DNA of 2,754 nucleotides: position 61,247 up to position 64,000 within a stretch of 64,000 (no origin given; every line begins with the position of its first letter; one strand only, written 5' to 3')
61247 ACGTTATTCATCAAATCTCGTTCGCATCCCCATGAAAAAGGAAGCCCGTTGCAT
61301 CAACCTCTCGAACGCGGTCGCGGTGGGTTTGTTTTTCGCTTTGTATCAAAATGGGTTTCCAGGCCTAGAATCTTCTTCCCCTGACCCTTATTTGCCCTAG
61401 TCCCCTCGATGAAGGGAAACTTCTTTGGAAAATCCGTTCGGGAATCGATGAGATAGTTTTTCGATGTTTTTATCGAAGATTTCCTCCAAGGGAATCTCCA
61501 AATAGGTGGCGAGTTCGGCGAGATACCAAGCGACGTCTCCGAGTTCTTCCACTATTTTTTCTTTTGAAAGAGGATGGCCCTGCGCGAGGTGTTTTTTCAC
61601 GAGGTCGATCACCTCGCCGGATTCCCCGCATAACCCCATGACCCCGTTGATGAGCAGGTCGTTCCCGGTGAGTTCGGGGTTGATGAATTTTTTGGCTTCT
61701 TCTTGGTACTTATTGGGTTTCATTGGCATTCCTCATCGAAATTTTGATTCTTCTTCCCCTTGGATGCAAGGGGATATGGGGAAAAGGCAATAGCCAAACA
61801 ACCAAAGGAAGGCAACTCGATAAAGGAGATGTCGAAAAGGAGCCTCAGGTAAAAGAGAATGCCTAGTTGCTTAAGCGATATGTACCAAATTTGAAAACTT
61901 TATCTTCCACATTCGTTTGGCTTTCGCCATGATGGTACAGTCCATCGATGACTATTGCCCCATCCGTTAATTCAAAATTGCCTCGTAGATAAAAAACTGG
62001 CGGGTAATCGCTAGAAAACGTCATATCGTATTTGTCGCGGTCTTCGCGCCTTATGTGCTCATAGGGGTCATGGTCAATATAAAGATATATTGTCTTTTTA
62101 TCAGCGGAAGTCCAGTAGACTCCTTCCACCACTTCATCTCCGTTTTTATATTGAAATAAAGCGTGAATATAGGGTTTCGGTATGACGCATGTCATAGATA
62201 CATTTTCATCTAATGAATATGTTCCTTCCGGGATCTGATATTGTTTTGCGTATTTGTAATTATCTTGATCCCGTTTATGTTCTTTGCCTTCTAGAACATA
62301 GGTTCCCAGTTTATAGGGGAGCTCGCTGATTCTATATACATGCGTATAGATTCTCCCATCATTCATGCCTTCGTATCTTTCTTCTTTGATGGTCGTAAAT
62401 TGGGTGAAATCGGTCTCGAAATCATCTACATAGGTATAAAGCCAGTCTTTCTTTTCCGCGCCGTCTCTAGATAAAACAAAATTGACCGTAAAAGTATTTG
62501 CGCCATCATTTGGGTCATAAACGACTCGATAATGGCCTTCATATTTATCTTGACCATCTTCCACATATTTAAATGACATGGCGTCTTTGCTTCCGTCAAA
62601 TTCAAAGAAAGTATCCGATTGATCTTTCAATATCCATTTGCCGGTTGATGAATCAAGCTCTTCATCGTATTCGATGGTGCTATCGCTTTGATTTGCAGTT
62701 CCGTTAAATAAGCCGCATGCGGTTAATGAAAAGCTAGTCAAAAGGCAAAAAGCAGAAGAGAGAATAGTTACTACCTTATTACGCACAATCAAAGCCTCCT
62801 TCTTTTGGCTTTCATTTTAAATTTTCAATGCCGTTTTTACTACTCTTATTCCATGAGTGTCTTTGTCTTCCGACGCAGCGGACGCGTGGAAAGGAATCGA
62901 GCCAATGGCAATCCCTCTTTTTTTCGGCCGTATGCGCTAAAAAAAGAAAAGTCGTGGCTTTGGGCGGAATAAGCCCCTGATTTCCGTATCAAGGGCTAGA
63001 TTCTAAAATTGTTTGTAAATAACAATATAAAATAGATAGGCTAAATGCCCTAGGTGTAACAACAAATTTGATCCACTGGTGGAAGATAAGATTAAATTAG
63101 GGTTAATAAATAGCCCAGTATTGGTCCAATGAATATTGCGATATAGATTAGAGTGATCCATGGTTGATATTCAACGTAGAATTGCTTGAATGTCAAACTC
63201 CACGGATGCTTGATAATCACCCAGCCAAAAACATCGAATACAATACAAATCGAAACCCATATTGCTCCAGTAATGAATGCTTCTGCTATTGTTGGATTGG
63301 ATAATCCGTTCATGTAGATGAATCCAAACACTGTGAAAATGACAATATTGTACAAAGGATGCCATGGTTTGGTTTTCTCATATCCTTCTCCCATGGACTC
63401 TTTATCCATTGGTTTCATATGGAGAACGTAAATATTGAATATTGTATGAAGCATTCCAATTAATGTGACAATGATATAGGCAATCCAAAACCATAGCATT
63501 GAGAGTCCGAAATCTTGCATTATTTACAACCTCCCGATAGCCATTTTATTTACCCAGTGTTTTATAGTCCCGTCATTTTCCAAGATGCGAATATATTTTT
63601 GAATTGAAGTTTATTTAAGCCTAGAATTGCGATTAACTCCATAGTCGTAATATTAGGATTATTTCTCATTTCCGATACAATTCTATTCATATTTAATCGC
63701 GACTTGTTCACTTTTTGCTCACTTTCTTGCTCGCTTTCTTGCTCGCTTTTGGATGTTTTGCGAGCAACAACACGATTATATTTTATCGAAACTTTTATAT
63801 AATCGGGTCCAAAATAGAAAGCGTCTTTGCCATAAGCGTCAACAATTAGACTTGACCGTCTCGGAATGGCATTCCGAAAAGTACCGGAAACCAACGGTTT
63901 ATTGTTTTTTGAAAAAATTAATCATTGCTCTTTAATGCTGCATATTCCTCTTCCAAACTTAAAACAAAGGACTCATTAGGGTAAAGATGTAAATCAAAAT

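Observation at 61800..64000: Abrupt drop in GC at the 3' end: probable horizontally acquired segment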

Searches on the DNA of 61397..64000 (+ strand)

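Call 14: search_dna_similar(query=window:61700-64000:+, collection=plasmids, mode=distant)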
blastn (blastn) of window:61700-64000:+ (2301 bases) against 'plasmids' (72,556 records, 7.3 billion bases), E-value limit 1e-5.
No match.

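Call 15: search_dna_similar(query=window:61700-64000:+, collection=phages, mode=distant)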
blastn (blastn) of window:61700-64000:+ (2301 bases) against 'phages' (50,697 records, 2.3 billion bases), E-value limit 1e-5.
No match.

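Call 72: search_rna_families(source=L024, start=1, end=400, threshold=evalue, max_evalue=1, show_alignments=1)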
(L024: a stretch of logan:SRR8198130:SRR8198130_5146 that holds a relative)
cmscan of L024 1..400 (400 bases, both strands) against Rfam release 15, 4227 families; matches with E-value up to 1: 2.
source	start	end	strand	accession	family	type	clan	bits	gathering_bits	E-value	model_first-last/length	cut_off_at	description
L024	162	226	+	RF03898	mir-7616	Gene; miRNA;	-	18.9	100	0.5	1-67/67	no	mir-7616 microRNA precursor family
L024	1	72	+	RF00023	tmRNA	Gene;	CL00001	14.6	47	0.00053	8-374/374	5'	transfer-messenger RNA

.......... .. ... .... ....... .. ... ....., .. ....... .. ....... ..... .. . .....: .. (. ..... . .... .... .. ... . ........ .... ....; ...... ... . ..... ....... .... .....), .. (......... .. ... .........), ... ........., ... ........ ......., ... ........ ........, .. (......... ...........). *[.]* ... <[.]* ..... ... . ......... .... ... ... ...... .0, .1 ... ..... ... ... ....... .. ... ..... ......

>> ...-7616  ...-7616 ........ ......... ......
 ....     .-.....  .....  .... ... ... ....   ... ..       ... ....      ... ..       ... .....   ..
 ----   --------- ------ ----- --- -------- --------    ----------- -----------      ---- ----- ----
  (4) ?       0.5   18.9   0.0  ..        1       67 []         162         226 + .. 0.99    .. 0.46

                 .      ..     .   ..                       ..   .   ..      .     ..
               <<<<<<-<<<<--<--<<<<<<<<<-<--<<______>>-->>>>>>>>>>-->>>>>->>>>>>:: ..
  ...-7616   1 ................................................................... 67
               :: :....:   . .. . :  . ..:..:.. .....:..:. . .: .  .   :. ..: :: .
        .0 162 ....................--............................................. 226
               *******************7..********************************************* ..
